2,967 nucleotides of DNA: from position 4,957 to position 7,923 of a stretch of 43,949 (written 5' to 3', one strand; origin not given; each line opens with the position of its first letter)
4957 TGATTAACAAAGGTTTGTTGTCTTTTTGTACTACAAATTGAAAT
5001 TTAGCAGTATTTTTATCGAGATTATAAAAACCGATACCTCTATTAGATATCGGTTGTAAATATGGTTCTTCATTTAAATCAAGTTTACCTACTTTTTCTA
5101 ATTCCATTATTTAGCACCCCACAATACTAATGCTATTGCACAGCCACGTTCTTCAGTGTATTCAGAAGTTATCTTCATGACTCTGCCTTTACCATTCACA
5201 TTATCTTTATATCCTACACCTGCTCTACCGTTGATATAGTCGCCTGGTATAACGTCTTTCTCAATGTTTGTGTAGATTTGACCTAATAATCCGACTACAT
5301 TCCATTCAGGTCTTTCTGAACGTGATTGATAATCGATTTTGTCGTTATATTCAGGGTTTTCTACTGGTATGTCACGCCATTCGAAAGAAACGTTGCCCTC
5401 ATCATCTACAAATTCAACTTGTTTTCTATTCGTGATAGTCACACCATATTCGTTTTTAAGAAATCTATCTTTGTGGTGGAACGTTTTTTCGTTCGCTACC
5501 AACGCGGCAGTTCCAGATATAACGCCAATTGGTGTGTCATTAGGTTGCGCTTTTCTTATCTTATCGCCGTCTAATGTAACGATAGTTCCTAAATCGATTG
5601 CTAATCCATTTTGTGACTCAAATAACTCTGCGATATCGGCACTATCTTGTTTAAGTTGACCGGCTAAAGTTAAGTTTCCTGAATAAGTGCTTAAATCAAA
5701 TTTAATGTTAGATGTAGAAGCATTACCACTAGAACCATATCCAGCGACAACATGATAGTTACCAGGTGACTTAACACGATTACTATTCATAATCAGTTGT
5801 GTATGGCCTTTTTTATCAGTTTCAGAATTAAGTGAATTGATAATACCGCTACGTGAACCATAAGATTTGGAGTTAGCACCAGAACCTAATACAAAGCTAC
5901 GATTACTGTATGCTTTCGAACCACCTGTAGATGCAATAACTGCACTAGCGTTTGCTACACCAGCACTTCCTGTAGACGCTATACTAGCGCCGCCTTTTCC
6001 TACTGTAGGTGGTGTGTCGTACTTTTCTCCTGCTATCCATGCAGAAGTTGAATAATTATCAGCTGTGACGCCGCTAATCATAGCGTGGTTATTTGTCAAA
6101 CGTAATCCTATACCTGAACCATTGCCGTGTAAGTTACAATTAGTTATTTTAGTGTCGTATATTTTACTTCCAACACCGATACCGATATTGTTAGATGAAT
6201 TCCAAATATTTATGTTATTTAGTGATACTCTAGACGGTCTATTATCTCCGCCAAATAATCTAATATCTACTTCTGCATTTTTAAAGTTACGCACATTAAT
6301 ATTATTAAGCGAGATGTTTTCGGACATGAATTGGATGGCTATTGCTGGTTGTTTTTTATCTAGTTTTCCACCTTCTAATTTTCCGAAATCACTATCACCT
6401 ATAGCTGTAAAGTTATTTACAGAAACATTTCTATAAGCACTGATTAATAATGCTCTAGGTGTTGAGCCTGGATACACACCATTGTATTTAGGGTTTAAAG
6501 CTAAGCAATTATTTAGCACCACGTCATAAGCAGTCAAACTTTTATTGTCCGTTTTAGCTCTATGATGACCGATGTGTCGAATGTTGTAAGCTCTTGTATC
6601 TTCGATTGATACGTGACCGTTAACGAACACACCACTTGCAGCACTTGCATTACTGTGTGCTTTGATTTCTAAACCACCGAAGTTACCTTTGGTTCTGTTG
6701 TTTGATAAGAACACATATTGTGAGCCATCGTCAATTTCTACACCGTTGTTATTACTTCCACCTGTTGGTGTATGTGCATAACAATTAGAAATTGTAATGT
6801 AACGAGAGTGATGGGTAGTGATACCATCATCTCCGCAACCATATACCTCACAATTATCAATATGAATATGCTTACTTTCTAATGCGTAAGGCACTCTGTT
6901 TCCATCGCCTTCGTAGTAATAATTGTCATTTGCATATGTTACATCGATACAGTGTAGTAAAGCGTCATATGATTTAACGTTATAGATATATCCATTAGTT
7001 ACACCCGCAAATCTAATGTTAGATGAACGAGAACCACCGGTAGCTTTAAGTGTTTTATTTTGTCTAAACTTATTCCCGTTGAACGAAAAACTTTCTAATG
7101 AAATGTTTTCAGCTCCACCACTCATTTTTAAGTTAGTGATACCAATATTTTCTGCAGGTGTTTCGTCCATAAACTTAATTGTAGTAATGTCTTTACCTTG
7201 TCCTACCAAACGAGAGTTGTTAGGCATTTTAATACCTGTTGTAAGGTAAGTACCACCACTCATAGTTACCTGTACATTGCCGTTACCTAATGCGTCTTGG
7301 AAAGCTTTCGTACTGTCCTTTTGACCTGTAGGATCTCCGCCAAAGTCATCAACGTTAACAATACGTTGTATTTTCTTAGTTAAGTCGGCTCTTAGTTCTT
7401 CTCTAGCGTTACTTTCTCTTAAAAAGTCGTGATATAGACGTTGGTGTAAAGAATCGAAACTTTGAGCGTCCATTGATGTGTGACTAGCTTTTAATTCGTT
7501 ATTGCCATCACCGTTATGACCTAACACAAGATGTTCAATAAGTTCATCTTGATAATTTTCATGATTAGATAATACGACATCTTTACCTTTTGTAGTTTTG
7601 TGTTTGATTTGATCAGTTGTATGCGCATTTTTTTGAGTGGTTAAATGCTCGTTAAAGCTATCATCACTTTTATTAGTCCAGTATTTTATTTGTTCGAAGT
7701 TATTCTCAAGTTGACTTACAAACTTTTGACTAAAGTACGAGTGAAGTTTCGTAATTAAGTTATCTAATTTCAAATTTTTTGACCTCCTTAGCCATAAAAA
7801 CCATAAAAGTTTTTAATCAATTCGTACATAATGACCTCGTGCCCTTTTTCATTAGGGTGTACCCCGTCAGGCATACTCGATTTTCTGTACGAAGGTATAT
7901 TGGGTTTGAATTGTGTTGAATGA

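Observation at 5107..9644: Two enzymatic tail tip proteins in tandem: Tal with an SGNH esterase, and an 888-aa pectate-lyase-fold fibre.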

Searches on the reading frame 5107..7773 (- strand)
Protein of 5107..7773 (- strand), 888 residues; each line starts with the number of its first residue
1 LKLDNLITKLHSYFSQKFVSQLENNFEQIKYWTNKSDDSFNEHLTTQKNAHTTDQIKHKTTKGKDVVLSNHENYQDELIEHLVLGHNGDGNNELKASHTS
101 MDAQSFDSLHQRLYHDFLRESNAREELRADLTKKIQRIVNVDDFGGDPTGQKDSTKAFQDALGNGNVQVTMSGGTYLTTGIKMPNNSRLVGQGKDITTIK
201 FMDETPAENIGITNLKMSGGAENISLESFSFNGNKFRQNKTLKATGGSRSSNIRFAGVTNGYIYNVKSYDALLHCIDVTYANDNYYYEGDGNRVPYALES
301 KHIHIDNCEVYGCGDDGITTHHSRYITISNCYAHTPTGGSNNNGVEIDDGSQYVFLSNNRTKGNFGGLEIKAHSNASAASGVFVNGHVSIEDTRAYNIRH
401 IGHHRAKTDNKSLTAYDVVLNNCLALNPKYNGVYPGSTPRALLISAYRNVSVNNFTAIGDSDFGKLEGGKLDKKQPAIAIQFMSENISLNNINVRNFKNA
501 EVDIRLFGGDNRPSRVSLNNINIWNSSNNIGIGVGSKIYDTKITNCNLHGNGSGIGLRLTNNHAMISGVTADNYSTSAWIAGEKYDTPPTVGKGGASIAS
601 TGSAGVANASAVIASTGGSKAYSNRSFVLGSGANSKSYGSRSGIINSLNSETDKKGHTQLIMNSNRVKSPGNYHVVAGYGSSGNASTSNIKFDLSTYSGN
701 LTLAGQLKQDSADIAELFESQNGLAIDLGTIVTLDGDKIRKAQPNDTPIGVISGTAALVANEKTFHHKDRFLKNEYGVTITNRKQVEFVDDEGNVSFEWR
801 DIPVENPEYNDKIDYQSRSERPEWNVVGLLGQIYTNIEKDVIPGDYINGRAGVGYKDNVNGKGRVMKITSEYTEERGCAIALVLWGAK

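Call 4: search_protein_families(library=pfam, proteins=[window:5107-7773:-], max_evalue=0.01)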
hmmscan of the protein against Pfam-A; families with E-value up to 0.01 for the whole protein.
window:5107-7773:- (888 aa): 2 families
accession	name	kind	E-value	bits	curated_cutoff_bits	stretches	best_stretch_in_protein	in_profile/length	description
PF11962.13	Peptidase_G2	-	3.2e-57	194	25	1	659-884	2-226/228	Peptidase_G2, IMC autoproteolytic cleavage domain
PF13229.12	Beta_helix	-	1.9e-08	34.5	25.9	2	297-434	28-143/158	Right handed beta helix region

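Call 10: search_solved_structures(query=window:5107-7773:-, max_evalue=0.01, show_alignments=2)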
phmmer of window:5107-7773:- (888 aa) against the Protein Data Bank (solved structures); distinct sequences matched with E-value up to 0.01: 9.
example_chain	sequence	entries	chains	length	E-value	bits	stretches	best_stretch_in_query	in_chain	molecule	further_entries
6qz9_A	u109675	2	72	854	7.6e-124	418.2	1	138-884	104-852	Pre-neck appendage protein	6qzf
3suc_A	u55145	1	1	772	2.5e-122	413.2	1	138-884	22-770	Preneck appendage protein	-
3gq7_A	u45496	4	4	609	8.4e-95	322.1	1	138-704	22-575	Preneck appendage protein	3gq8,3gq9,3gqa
28lx_A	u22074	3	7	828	9.8e-33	116.8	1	585-884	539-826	Dpo31, tailspike protein | Dpo31-deltaD1, viral depolymerase depleted of domain 1 | Tail fibers Dpo36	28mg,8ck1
28nb_A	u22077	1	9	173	7.2e-27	97.4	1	711-884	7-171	chaperon domain D4 for tailspike protein Dpo31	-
3gqh_A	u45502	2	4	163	3.6e-26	95.1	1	713-884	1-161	Preneck appendage protein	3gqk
9m7x_A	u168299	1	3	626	2.9e-09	39.2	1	17-127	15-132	Gp17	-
6v8i_BH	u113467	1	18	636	1.5e-07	33.5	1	5-118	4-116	Receptor Binding Protein, gp61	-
5efv_A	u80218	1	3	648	3.9e-07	32.1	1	4-118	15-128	Phi ETA orf 56-like protein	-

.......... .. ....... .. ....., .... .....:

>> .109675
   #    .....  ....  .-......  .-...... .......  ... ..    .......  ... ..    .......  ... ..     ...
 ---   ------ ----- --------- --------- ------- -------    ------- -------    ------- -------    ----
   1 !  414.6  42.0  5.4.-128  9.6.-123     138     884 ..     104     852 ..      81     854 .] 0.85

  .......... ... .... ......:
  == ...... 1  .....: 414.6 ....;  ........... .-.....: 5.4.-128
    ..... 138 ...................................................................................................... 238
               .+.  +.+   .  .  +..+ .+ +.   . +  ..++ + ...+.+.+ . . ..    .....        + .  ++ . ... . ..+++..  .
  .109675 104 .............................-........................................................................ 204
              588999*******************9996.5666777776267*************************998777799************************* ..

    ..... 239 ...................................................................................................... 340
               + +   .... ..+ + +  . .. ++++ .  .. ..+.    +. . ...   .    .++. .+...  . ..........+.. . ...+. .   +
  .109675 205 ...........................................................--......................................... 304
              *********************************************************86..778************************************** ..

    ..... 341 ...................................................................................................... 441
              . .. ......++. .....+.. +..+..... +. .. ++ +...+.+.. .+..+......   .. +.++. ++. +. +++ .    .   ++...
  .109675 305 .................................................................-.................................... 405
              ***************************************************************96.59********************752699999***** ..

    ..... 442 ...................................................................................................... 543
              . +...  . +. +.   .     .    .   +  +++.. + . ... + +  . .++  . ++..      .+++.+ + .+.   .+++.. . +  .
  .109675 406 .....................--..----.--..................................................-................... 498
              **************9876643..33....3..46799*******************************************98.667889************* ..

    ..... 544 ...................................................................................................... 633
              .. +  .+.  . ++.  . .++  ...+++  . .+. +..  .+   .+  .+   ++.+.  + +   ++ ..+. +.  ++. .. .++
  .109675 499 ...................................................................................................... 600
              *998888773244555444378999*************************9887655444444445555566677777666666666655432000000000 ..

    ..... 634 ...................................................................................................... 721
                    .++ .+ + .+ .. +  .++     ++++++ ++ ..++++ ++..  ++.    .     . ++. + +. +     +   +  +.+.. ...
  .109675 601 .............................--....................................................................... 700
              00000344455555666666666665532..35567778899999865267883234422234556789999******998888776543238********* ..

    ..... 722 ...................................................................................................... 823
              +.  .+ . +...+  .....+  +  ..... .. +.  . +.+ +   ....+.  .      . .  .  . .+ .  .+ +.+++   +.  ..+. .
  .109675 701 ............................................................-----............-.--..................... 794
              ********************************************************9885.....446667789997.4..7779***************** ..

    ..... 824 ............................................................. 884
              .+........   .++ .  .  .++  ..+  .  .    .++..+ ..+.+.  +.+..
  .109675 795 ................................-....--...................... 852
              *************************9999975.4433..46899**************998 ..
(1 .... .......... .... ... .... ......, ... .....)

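Call 36: search_dna_similar(query=window:5107-7773:-, collection=phages, mode=protein, rows=spread, max_rows=40)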
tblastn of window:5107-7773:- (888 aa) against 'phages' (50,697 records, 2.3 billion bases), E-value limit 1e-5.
Records with a match: 217; places in all: 219; records where one place covers at least 80% of the query: 119.
Best place of each record, by identity: >=99% 2; 95-99% 25; 60-80% 3; <60% 187.
By first word of the organism name: Staphylococcus 156; Bacillus 46; Cobetia 2; Clostridium 2; Vibrio 2; Listeria 2; Prochlorococcus 2; Brochothrix 2; Xanthomonas 1; Aeromonas 1; and 1 more.
By host as written in the record: Staphylococcus aureus 38; - 22; Staphylococcus sp. 20; Bacillus subtilis 17; Staphylococcus epidermidis 14; Staphylococcus epidermidis LM1680 4; Bacillus subtilis BEST7003 4; Staphylococcus hominis 4; and 66 more.
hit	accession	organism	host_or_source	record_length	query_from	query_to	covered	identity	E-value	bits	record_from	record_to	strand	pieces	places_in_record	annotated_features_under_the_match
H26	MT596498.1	Staphylococcus phage vB_SepS_BE01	Staphylococcus epidermidis F12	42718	1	888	100%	99.0%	0e+0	1728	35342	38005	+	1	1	peptidase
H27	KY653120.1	Staphylococcus phage IME1348_01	Staphylococcus epidermidis IME1348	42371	1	888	100%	98.9%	0e+0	1730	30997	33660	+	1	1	neck protein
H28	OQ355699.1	Staphylococcus phage vB_SepS_BE20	Staphylococcus epidermidis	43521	1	888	100%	98.6%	0e+0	1725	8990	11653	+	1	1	pre-neck appendage protein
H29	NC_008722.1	Staphylococcus phage CNPH82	Staphylococcus epidermidis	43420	1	888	100%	98.3%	0e+0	1719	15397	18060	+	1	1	pre-neck appendage protein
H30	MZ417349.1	Staphylococcus phage PG-2021_89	Staphylococcus epidermidis NCC 100655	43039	1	888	100%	96.7%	0e+0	1698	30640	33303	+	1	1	record has no annotation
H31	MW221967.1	Staphylococcus phage PMBT9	wash water of piglets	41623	5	886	99%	72.9%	0e+0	1272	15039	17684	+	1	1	head completion protein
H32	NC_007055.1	Staphylococcus phage 37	Staphylococcus aureus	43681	14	883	98%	53.4%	0e+0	905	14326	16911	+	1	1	pre-neck appendage protein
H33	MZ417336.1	Staphylococcus phage PG-2021_46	Staphylococcus epidermidis I0564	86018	14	884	98%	52.6%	0e+0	821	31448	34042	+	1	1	record has no annotation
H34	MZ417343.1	Staphylococcus phage PG-2021_74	Staphylococcus epidermidis I0515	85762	14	884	98%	52.5%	0e+0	822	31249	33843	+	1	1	record has no annotation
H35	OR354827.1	Staphylococcus phage S-CoN_Ph4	Staphylococcus sp.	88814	14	884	98%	52.5%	0e+0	818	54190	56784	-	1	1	pre-neck appendage protein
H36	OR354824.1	Staphylococcus phage S-CoN_Ph1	Staphylococcus sp.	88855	16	884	98%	52.6%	0e+0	817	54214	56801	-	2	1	pre-neck appendage protein (x2)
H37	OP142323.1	Staphylococcus phage Lacachita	Staphylococcus epidermidis 1457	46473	14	884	98%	52.3%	0e+0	810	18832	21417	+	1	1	pre-neck appendage protein | terminator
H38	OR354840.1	Staphylococcus phage S-CoN_Ph17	Staphylococcus sp.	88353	16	885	98%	51.7%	0e+0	814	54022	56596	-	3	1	pre-neck appendage protein (x3)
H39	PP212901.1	Staphylococcus phage PT1-4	Staphylococcus gallinarum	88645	2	884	99%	49.5%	0e+0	760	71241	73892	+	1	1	hypothetical protein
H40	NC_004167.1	Bacillus phage phi105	-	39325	17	884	98%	35.6%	5e-140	466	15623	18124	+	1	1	pre-neck appendage protein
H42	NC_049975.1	Bacillus phage vB_BsuP-Goe1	Bacillus subtilis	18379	115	884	87%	36.4%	6e-120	407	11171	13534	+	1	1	pre-neck appendage protein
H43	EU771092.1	Bacillus phage phi29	Bacillus subtilis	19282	115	884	87%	36.0%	2e-111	382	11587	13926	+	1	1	12: preneck appendage protein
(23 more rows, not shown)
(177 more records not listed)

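Call 47: search_protein_families(library=pfam, proteins=[window:5107-7773:-], max_evalue=10)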
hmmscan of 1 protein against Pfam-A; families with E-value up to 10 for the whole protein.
window:5107-7773:- (888 aa): 2 families
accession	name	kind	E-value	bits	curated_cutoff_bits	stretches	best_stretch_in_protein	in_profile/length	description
PF11962.13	Peptidase_G2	-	3.2e-57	194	25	1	659-884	2-226/228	Peptidase_G2, IMC autoproteolytic cleavage domain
PF13229.12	Beta_helix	-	1.9e-08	34.5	25.9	2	297-434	28-143/158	Right handed beta helix region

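Call 48: get_annotated_region(hit=H43, flank=600)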
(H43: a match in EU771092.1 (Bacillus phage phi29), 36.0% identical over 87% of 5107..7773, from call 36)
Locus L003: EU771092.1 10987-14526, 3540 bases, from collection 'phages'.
description: Bacillus phage phi29, complete genome.
organism: Bacillus phage phi29 (NCBI taxid 2884424)
taxonomy: Viruses; Duplodnaviria; Heunggongvirae; Uroviricota; Caudoviricetes; Salasmaviridae; Picovirinae; Salasvirus; Salasvirus phi29
host: Bacillus subtilis; source: -; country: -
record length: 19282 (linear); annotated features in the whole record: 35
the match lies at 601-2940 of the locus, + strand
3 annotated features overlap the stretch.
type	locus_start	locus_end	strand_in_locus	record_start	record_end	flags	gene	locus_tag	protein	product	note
CDS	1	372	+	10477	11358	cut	11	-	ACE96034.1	lower collar protein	similar to NP_040729.1 lower collar protein Bacillus phage PZA, NP_690645.1 lower collar protein Bacillus phage B103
CDS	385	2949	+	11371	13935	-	12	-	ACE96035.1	preneck appendage protein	similar to NP_040730.1 pre-neck appendage protein Bacillus phage PZA, NP_690646.1 pre-neck appendage protein Bacillus ...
CDS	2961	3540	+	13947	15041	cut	13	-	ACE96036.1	morphogenesis protein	similar to NP_040731.1 morphogenesis protein A Bacillus phage PZA, NP_690647.1 morphogenesis protein Bacillus phage ...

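Call 49: get_annotated_region(hit=H40, flank=4000)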
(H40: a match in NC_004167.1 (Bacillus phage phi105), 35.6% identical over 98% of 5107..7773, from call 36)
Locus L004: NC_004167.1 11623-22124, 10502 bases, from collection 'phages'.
description: Bacteriophage phi-105 DNA, complete sequence.
organism: Bacillus phage phi105 (NCBI taxid 10717)
taxonomy: Viruses; Duplodnaviria; Heunggongvirae; Uroviricota; Caudoviricetes; Spizizenvirus; Spizizenvirus sv105
host: -; source: -; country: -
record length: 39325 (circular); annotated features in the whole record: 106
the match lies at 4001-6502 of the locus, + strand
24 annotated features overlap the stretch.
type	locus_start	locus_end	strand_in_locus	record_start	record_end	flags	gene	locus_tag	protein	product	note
CDS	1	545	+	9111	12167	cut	-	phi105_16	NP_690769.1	hypothetical protein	ORF36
regulatory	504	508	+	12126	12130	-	-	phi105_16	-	ribosome_binding_site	ORF37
CDS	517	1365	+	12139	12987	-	-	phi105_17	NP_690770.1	tail length tape measure protein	ORF37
regulatory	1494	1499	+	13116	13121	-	-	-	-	ribosome_binding_site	ORF38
CDS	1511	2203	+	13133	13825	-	-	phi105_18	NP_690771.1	hypothetical protein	ORF38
regulatory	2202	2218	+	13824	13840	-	-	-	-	ribosome_binding_site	ORF39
CDS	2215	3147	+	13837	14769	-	-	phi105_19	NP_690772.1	endolysin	ORF39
regulatory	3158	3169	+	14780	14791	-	-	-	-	ribosome_binding_site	ORF40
CDS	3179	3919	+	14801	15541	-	-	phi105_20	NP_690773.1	tail protein with endopeptidase domain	ORF40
regulatory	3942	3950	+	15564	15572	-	-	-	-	ribosome_binding_site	ORF41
CDS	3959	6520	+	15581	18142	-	-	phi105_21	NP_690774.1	pre-neck appendage protein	ORF41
regulatory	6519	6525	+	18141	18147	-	-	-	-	ribosome_binding_site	ORF42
CDS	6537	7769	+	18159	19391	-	-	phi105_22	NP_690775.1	minor tail protein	ORF42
regulatory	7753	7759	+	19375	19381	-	-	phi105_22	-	ribosome_binding_site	ORF43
CDS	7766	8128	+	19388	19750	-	-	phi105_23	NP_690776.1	tail fiber protein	ORF43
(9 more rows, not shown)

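Call 50: get_annotated_region(hit=H32, flank=4000)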
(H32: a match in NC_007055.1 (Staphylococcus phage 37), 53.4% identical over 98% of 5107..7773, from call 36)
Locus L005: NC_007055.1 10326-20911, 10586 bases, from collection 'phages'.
description: Staphylococcus phage 37, complete genome.
organism: Staphylococcus phage 37 (NCBI taxid 2936813)
taxonomy: Viruses; Duplodnaviria; Heunggongvirae; Uroviricota; Caudoviricetes; Azeredovirinae; Phietavirus; Phietavirus pv37
host: Staphylococcus aureus; source: -; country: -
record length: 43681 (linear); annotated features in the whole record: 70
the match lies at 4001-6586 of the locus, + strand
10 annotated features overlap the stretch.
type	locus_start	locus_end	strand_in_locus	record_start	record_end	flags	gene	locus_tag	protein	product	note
CDS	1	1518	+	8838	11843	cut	-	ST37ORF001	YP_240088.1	tail length tape measure protein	-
CDS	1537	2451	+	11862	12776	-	-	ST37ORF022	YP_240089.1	tail protein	-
CDS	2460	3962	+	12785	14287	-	-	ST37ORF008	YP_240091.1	minor head protein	-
CDS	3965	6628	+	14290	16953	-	-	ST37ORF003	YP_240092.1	pre-neck appendage protein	-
CDS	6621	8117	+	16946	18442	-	-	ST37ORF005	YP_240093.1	minor tail protein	-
CDS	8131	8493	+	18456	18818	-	-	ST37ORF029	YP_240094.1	tail fiber protein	-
CDS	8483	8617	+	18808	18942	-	-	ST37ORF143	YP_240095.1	XkdX family protein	-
CDS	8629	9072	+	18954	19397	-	-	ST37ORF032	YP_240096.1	tail protein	-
CDS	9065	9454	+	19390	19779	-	-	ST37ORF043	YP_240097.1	ORF043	-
CDS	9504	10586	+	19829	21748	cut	-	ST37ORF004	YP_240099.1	tail associated cell-wall hydrolase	-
